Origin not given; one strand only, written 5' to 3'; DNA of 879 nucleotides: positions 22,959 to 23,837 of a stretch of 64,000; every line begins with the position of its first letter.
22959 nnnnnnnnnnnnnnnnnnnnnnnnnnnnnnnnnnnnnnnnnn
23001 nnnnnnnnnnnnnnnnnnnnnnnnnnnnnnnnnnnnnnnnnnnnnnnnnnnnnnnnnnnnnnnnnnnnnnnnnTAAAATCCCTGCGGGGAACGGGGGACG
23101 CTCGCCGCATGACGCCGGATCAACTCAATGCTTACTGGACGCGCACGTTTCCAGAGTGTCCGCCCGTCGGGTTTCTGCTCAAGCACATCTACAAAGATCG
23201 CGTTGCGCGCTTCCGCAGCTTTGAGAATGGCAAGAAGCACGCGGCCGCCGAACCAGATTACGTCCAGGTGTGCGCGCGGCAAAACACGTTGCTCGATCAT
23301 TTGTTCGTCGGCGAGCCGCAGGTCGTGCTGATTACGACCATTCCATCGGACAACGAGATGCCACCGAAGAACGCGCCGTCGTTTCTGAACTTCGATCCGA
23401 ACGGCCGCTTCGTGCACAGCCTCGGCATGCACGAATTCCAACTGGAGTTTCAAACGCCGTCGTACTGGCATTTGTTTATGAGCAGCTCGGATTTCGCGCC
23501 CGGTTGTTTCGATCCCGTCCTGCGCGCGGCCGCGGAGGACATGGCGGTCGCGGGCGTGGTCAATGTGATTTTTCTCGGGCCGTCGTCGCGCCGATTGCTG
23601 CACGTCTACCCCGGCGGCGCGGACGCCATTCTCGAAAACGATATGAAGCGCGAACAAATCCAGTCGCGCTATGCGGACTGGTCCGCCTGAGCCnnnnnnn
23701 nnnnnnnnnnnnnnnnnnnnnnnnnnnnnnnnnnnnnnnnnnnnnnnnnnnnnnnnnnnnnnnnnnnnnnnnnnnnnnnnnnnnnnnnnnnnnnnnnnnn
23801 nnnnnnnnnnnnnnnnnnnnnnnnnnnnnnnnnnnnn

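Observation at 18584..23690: Translationally coupled operon: YdiJ-like FAD/Fe-S/CCG oxidase, then tandem SagB-type nitroreductase, then unknown 193-aa protein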

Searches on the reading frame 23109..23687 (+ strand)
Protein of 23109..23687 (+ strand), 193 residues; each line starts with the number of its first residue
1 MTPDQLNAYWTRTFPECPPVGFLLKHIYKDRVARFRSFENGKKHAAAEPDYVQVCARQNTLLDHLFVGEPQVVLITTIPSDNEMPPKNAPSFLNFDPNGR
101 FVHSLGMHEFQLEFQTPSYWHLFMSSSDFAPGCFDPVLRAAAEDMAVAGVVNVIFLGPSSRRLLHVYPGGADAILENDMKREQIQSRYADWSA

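Call 11: search_protein_families(library=pfam, proteins=[window:23109-23687:+], max_evalue=0.01)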
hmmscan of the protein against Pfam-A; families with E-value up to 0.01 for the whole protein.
window:23109-23687:+ (193 aa): 1 family
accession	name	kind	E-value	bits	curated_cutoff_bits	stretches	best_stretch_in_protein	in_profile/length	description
PF13021.12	DUF3885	-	3.9e-22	79.7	23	1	21-191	2-184/189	Domain of unknown function (DUF3885)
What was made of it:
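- On Pfam DUF3885 (PF13021): 79.7 bits, covering model positions 2-184 of 189 (call 11).
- Closest known: Pfam DUF3885. Same: Gene 3 matches nearly the full model (79.7 bits; call 11).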

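Call 12: search_protein_families(library=ncbifam, proteins=[window:23109-23687:+], max_evalue=0.01)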
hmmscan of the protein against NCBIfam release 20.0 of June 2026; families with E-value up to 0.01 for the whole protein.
window:23109-23687:+ (193 aa): 0 families

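Call 52: find_homologous_proteins(query=window:23109-23687:+, max_evalue=0.001)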
Query window:23109-23687:+ (193 aa): 30 proteins with E <= 0.001 among 135 candidates.
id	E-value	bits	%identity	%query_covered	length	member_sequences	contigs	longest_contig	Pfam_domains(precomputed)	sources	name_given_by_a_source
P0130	1.4e-130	451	100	100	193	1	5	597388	PF13021.13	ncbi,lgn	-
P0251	1.2e-117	408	91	99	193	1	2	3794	PF13021.13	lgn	-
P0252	2.9e-109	381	82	100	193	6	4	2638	PF13021.13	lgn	-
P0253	2.3e-108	378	83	99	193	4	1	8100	PF13021.13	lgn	-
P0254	4.2e-101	354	76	99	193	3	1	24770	PF13021.13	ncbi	-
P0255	2.4e-100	352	76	100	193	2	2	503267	PF13021.13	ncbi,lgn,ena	-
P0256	4.4e-99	348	75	100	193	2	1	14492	PF13021.13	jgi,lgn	jgi:hypothetical protein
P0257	8.0e-96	337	74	100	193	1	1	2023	PF13021.13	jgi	jgi:hypothetical protein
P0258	4.7e-95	335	72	99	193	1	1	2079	PF13021.13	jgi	-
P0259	5.2e-94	331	78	93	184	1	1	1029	PF13021.13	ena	-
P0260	7.9e-91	321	66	99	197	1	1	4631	PF13021.13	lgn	-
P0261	5.3e-90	318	67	100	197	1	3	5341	PF13021.13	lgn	-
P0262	3.6e-86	306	65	100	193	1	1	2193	PF13021.13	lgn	-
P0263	2.4e-83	296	64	99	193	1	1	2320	PF13021.13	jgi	jgi:hypothetical protein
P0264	2.0e-80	287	62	99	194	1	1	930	PF13021.13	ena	-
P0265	2.2e-77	277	60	99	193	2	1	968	PF13021.13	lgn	-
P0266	3.0e-72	260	56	99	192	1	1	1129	PF13021.13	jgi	jgi:hypothetical protein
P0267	1.2e-71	258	58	99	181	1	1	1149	PF13021.13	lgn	-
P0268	1.5e-70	255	56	99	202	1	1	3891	PF13021.13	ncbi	-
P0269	9.9e-70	252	59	99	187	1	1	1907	PF13021.13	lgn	-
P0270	5.3e-69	250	54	99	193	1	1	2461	PF13021.13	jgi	jgi:hypothetical protein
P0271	9.1e-69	249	54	100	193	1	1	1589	PF13021.13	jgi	jgi:hypothetical protein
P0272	6.0e-68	246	54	99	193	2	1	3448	PF13021.13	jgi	jgi:hypothetical protein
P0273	1.4e-64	235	50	99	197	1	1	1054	PF13021.13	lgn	-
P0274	1.8e-63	232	53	99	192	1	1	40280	PF13021.13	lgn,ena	-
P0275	6.2e-56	207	48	98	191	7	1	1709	PF13021.13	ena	-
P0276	4.8e-52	194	45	98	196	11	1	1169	PF13021.13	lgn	-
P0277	2.3e-51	192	52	88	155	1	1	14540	PF13021.13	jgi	jgi:hypothetical protein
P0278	8.3e-51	190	46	97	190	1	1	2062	PF13021.13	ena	-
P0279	1.3e-46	177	60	68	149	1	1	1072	PF13021.13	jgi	jgi:hypothetical protein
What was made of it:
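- Closest known: Pfam DUF3885. Different: This subfamily was found only within the lineage: 30 word-index hits at 45-100% identity (call 52).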

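Call 53: find_encoding_contigs(protein=P0277, flank=8000, max_places=2)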
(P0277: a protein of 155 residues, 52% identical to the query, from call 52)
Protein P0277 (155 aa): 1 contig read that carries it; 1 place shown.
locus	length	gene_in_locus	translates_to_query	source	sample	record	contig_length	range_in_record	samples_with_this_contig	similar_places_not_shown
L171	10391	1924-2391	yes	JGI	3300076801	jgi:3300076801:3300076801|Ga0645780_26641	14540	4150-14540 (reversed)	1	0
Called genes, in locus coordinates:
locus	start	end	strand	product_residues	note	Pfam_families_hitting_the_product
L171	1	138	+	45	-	?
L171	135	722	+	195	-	-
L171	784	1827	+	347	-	-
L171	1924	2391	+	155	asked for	PF13021:DUF3885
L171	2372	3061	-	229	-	PF01569:PAP2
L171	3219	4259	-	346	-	-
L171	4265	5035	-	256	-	PF03872:RseA_N (faint)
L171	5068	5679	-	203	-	PF07638:Sigma70_ECF, PF04542:Sigma70_r2, PF08281:Sigma70_r4_2, PF04545:Sigma70_r4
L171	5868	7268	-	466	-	PF01406:tRNA-synt_1e, PF09334:tRNA-synt_1g (faint), PF09190:DALR_2, PF23493:CysS_C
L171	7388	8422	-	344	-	PF08668:HDOD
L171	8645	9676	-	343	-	PF08668:HDOD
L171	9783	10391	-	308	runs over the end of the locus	PF02881:SRP54_N, PF06414:Zeta_toxin (faint), PF13604:AAA_30, PF13401:AAA_22, PF00448:SRP54, PF02492:cobW (weak), PF03266:NTPase_1 (faint)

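Call 54: find_encoding_contigs(protein=P0268, flank=5000, max_places=2)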
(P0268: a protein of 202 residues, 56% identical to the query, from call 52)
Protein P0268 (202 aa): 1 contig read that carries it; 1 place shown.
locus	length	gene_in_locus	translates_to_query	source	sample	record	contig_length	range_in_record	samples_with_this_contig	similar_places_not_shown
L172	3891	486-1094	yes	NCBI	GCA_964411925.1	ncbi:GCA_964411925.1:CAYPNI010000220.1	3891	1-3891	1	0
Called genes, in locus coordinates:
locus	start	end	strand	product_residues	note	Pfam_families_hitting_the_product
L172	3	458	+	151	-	?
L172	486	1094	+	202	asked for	PF13021:DUF3885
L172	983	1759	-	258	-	PF01569:PAP2, PF14378:PAP2_3 (weak)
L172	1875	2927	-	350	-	-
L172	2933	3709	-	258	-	-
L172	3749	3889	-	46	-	?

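Call 69: search_solved_structures(query=A4, max_evalue=1)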
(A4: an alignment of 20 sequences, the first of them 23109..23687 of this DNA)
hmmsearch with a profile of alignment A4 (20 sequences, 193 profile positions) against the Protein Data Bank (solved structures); distinct sequences matched with E-value up to 1: 1.
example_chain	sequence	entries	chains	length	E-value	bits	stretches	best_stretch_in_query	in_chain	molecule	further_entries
8oys_A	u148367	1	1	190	0.45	13.2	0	144-182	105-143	De novo designed TIM-barrel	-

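Call 78: predict_structure(alignment_id=A4)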
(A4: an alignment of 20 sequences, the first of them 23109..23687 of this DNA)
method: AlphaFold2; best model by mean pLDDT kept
length: 193 residues; sequences in the alignment: 20
mean_pLDDT: 87.1   pTM: 0.86
mean pLDDT of the five models: 87.1, 87.1, 85.6, 85.5, 83.7
residues with pLDDT >= 90: 112; 70-90: 62; 50-70: 19; < 50: 0
segments of 3 or more residues with pLDDT < 50: none
pLDDT, mean of each block of 10 residues (from residue 1): 94 91 89 93 90 94 93 89 69 72 79 64 91 89 81 92 93 96 96 90
secondary structure, 60 per line:
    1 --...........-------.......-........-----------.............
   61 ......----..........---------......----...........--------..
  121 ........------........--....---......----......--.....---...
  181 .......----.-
elements in order: H3-13 H21-27 E32-36 H48-66 E71-80 H90-95 E100-106 H107-110 E119-128 H135-142 H145-148 E152-157 E162-167 E170-174 H178-187

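Call 83: fold_search(model_id=the predicted structure, library=pdb)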
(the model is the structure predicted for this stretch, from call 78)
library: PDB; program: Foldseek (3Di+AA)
matches with E <= 10: 616; with E <= 0.001: 0
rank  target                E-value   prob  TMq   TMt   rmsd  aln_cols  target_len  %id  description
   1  3l76_B                8.8e-02  0.14  0.24  0.10  18.4       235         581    8  Crystal Structure of Aspartate Kinase from Synechocystis (released 2010-06-09)
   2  3rv7_D                9.4e-02  0.06  0.16  0.10  17.9       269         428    7  Structure of a M. tuberculosis Salicylate Synthase, MbtI, in Complex with an Inhibitor with Isopropyl R-Group (released 2012-05-09)
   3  1qn6_A                1.1e-01  0.09  0.15  0.15  14.8       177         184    7  Crystal structure of the T(-26) Adenovirus major late promoter TATA box variant bound to wild-type TBP (Arabidopsis th (released 2000-02-07)
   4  1qne_B                1.4e-01  0.08  0.15  0.15  16.8       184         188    6  Crystal structure of the Adenovirus major late promoter TATA box bound to wild-type TBP (Arabidopsis thaliana TBP isof (released 2000-02-07)
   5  7egb_P                1.6e-01  0.08  0.17  0.18  15.6       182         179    6  TFIID-based holo PIC on SCP promoter (released 2021-05-05)
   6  7o4i_O                1.9e-01  0.07  0.15  0.15  14.4       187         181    7  Yeast RNA polymerase II transcription pre-initiation complex with initial transcription bubble (released 2021-06-16)
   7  8yy5_C                2.1e-01  0.09  0.23  0.16  15.0       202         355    9  Kinesin-14 with AlF3 bound to 14 PF Microtubule (released 2025-10-08)
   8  1qn3_A                2.2e-01  0.07  0.16  0.16  16.9       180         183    7  Crystal structure of the C(-25) Adenovirus major late promoter TATA box variant bound to wild-type TBP (Arabidopsis th (released 2000-02-06)
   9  6uep_B                2.3e-01  0.06  0.15  0.15  16.7       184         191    8  Structure of A. thaliana TBP bound to a DNA site with a C-C mismatch (released 2020-09-02)
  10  2g5f_B                2.3e-01  0.05  0.17  0.10  19.7       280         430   10  The structure of MbtI from Mycobacterium Tuberculosis, the first enzyme in the synthesis of Mycobactin, reveals it to  (released 2006-09-05)
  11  3ab2_M                2.6e-01  0.12  0.21  0.13  11.3       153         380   10  Crystal structure of aspartate kinase from Corynebacterium glutamicum in complex with threonine (released 2010-06-23)
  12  2fpn                  2.8e-01  0.18  0.27  0.26  10.1       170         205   10  The crystal structure of the ywmB protein from Bacillus subtilis (released 2006-03-14)
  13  6l7x                  2.8e-01  0.07  0.22  0.21  14.4       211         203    9  Crystal structure of Cet1 from Trypanosoma cruzi in complex with #951 ligand (released 2020-06-03)
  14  7z7n_D                3.4e-01  0.07  0.16  0.17  15.3       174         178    7  Mot1E1434Q:TBP:DNA - substrate recognition state (released 2023-03-29)
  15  1vol_B                3.4e-01  0.06  0.14  0.15  14.4       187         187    7  TFIIB (HUMAN CORE DOMAIN)/TBP (A.THALIANA)/TATA ELEMENT TERNARY COMPLEX (released 1996-11-08)
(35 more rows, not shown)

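Call 86: search_protein_families(library=padloc, proteins=[window:23109-23687:+], max_evalue=0.001)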
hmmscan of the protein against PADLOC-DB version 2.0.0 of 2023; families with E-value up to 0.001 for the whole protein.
window:23109-23687:+ (193 aa): 0 families
